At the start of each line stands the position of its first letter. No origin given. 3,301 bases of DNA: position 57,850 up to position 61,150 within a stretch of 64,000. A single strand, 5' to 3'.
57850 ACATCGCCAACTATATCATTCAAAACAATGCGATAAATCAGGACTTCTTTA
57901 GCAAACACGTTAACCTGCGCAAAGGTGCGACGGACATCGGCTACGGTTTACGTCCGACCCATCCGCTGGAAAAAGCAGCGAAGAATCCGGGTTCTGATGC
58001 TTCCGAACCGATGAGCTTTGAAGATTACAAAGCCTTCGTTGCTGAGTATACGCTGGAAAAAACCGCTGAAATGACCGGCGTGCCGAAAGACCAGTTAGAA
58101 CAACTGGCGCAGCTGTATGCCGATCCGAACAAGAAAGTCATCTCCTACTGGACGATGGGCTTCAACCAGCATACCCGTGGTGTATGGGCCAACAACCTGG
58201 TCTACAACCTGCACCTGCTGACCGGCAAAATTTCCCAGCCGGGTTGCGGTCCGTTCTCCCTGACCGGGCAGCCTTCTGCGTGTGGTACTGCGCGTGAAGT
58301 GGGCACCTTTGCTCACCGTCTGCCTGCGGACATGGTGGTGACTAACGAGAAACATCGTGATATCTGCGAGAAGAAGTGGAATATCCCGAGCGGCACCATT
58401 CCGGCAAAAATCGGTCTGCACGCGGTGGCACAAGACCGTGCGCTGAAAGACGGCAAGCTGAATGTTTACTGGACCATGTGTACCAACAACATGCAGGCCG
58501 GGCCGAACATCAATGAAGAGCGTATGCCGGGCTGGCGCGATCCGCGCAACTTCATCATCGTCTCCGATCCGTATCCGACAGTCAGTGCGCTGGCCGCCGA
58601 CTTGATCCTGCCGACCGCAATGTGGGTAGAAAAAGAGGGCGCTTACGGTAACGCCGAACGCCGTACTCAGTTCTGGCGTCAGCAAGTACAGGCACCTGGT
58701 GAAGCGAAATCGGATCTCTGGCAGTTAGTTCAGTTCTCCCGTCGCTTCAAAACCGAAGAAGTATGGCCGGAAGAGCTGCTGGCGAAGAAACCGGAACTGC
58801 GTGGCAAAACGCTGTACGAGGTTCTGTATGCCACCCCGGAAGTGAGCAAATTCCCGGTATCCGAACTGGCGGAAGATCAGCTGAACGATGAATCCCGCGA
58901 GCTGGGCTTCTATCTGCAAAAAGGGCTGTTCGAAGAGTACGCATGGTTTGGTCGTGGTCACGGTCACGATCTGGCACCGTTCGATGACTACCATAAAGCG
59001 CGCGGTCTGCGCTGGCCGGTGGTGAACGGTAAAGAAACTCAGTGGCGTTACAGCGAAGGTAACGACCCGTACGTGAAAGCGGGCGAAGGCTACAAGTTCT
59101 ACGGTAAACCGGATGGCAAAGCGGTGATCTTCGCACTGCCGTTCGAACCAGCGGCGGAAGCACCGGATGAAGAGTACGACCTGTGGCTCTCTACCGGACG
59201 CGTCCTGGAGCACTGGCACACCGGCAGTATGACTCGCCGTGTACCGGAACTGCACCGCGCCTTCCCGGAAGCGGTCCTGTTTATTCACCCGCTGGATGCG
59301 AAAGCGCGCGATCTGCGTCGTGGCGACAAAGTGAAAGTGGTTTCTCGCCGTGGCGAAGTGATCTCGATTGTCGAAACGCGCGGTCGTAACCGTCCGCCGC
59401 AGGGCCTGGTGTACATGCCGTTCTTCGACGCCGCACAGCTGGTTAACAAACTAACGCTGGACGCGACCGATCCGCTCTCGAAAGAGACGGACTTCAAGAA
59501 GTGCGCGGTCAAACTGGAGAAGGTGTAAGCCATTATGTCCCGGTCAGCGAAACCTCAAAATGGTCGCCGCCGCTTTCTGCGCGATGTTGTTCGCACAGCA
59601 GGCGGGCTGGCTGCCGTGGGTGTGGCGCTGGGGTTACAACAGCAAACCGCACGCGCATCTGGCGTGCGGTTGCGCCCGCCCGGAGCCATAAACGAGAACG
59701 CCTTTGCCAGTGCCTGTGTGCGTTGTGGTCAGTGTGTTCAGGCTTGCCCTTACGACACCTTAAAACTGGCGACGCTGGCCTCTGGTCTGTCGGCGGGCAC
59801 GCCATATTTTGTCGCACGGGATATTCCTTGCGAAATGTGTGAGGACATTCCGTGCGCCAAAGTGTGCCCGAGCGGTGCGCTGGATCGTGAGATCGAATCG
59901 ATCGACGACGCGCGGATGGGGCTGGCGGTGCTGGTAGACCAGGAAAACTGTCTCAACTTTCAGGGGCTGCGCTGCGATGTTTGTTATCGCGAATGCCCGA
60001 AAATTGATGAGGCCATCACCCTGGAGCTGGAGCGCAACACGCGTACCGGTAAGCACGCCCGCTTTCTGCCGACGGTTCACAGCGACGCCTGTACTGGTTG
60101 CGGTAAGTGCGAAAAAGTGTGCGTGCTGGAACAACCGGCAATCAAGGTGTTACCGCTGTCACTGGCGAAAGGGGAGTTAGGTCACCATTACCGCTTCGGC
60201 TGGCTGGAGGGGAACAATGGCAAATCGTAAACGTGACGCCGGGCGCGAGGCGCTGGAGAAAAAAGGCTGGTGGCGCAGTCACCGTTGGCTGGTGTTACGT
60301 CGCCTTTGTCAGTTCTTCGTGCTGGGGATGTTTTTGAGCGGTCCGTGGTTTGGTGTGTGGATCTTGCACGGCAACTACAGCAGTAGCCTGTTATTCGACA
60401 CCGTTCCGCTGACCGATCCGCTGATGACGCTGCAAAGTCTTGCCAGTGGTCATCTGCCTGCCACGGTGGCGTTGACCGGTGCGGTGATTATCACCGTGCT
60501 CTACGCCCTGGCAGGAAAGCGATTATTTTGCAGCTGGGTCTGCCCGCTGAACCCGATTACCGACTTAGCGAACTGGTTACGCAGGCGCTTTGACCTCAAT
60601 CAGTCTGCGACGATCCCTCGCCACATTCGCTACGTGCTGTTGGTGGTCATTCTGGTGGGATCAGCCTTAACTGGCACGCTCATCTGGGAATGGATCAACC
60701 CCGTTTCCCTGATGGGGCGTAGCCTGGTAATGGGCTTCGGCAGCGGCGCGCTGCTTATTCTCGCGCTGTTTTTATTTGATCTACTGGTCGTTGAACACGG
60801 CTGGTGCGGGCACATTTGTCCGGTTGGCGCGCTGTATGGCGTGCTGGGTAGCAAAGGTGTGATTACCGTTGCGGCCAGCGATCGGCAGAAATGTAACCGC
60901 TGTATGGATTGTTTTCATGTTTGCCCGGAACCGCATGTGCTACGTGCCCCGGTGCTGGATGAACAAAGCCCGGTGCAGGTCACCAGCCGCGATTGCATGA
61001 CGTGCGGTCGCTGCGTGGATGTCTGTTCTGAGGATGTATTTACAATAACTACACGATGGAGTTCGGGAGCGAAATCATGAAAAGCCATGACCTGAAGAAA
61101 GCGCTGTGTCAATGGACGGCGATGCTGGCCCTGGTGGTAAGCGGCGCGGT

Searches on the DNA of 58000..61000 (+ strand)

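Call 45: search_dna_similar(query=window:58000-61000:+, collection=ecoli_genomes, mode=near, max_rows=5)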
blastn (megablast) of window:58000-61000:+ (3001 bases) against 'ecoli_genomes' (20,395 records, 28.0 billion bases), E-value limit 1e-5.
Records with a match: 5423; places in all: 5423; records where one place covers at least 80% of the query: 5419.
Genomes with a match: 5423 of 5426; with a place that covers at least 80% of the query: 5419. Places per genome that has any: lowest 1, median 1, highest 1. On chromosomes: 5423 places; on plasmids: 0.
Best place of each record, by identity: >=99% 18; 95-99% 5405.
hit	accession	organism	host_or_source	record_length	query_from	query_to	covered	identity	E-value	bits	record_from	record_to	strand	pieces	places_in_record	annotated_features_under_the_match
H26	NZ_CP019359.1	Escherichia coli strain XH990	Homo sapiens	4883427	1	3001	100%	99.8%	0e+0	5504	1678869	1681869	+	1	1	napA: periplasmic nitrate reductase subunit alpha | napH: quinol dehydrogenase ferredoxin subunit NapH | napG: ferredoxin-type protein NapG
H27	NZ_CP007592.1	Escherichia coli O157:H16 strain Santai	duck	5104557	1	3001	100%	99.8%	0e+0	5504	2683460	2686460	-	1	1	napA: periplasmic nitrate reductase subunit alpha | napH: quinol dehydrogenase ferredoxin subunit NapH | napG: ferredoxin-type protein NapG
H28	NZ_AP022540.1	Escherichia coli strain THO-010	Homo sapiens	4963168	1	3001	100%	99.8%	0e+0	5504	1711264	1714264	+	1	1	napA: periplasmic nitrate reductase subunit alpha | napH: quinol dehydrogenase ferredoxin subunit NapH | napG: ferredoxin-type protein NapG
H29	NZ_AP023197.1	Escherichia coli strain TUM18780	Homo sapiens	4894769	1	3001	100%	99.8%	0e+0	5504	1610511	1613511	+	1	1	napA: periplasmic nitrate reductase subunit alpha | napH: quinol dehydrogenase ferredoxin subunit NapH | napG: ferredoxin-type protein NapG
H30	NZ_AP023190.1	Escherichia coli strain TUM18530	Homo sapiens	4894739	1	3001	100%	99.8%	0e+0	5504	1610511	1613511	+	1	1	napA: periplasmic nitrate reductase subunit alpha | napH: quinol dehydrogenase ferredoxin subunit NapH | napG: ferredoxin-type protein NapG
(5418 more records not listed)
